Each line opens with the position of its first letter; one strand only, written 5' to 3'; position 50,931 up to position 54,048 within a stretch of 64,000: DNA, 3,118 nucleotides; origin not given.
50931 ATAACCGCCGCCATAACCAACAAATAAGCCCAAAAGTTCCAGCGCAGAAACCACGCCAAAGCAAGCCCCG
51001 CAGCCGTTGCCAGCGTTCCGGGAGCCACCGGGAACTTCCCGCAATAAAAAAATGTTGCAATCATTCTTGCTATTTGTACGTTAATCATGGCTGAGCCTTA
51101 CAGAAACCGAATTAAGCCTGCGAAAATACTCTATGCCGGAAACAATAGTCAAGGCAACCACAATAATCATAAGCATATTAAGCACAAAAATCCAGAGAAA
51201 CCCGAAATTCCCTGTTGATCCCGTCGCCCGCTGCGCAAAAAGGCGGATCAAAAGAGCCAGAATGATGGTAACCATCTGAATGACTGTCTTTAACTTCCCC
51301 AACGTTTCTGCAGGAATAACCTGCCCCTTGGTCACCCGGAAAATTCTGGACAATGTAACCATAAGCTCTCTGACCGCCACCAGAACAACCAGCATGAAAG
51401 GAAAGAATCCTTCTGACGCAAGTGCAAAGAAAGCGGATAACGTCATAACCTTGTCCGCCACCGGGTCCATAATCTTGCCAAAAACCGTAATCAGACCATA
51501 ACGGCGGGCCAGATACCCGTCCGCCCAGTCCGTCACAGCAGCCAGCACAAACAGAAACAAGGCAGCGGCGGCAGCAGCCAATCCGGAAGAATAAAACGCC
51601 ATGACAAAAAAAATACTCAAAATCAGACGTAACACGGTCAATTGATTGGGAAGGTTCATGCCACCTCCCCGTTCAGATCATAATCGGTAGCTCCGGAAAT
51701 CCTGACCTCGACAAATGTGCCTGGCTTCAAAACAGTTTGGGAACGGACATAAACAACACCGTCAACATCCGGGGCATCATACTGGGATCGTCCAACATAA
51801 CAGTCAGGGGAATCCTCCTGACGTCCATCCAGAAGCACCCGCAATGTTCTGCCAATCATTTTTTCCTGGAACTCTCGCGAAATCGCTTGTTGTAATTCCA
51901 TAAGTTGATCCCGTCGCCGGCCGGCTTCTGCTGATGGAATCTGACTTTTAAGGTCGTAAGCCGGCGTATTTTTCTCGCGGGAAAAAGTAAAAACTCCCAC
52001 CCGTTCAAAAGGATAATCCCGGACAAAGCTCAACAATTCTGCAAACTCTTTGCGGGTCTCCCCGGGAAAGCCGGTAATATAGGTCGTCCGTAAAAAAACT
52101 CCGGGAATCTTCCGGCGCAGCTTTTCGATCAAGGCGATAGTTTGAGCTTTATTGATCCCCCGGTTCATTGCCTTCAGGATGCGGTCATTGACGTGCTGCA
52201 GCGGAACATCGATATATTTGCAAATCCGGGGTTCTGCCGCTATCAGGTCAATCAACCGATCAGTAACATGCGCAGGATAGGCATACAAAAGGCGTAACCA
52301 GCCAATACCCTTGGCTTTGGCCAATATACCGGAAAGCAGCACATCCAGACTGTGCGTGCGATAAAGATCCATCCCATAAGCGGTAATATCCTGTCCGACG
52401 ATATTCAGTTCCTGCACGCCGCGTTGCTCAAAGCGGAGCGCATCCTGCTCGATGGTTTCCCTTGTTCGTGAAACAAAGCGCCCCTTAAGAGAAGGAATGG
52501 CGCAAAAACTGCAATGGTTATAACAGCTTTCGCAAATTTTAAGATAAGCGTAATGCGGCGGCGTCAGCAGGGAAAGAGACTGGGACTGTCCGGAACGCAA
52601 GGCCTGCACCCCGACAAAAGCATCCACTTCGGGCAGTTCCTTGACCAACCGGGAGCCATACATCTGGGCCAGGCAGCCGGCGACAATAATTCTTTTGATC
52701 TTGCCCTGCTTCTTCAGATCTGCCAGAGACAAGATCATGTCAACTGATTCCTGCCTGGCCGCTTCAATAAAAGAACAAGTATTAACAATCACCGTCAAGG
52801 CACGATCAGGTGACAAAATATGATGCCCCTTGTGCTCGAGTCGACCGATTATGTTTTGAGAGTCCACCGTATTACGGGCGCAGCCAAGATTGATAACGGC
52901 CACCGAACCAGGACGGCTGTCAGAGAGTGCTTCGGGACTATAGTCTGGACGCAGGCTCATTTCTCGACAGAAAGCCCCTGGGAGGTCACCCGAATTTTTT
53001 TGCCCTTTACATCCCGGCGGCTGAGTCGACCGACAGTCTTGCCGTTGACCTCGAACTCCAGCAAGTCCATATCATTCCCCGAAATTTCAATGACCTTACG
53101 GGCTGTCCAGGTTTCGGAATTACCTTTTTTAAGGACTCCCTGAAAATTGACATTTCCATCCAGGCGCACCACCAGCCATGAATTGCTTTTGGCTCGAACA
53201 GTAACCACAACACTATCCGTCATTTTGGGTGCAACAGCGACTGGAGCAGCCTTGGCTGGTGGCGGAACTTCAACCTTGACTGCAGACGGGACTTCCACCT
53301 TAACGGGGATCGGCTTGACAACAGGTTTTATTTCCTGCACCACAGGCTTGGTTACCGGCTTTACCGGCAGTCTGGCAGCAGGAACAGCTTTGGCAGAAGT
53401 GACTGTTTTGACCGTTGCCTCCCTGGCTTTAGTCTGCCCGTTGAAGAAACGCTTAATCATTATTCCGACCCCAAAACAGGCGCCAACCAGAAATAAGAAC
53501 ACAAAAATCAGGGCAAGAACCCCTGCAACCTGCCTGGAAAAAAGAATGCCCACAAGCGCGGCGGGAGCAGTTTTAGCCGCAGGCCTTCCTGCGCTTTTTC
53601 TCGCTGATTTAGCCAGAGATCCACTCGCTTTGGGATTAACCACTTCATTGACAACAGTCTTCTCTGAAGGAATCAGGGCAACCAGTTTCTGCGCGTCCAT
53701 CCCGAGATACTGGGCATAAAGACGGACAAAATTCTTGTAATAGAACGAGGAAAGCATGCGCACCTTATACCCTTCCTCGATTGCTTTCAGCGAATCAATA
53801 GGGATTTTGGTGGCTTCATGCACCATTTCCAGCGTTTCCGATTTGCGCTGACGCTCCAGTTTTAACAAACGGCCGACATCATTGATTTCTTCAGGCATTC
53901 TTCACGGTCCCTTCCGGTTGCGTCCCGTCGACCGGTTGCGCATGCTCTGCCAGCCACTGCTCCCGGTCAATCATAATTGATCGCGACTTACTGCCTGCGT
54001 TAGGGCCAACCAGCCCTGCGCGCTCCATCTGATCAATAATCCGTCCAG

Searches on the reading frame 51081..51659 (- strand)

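Call 71: search_protein_families(library=pfam, proteins=[window:51081-51659:-], max_evalue=0.001)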
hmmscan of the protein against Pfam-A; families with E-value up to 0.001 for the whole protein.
window:51081-51659:- (192 aa): 1 family
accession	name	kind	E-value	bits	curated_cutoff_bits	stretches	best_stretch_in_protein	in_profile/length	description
PF01066.26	CDP-OH_P_transf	-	3.8e-38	131.7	22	1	1-172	1-151/152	CDP-alcohol phosphatidyltransferase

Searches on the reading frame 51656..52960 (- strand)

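Call 71: search_protein_families(library=pfam, proteins=[window:51656-52960:-], max_evalue=0.001)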
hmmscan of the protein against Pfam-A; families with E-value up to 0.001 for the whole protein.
window:51656-52960:- (434 aa): 4 families
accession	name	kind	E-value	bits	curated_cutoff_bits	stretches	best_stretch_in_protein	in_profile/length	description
PF18693.7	TRAM_2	-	2.8e-23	82.3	27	1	369-433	1-62/63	TRAM domain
PF00919.26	UPF0004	-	2.6e-22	79.1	27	1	20-117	2-98/98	Uncharacterized protein family UPF0004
PF04055.27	Radical_SAM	-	3.2e-22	79.9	29.5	1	142-313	3-166/166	Radical SAM superfamily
PF01938.26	TRAM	-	0.00026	21.2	21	1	367-433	2-60/61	TRAM domain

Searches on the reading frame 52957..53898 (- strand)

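Call 71: search_protein_families(library=pfam, proteins=[window:52957-53898:-], max_evalue=0.001)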
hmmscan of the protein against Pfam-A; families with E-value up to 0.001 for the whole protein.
window:52957-53898:- (313 aa): 3 families
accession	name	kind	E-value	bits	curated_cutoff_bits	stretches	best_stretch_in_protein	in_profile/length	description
PF13413.12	HTH_25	-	1.3e-11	44.6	24.6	1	12-71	2-61/62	Helix-turn-helix domain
PF13464.11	RodZ_C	-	9.1e-07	29.2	23.9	1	233-294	1-63/72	RodZ C-terminal domain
PF12844.13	HTH_19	-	0.00055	20.2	30.2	1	10-75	3-61/64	Helix-turn-helix domain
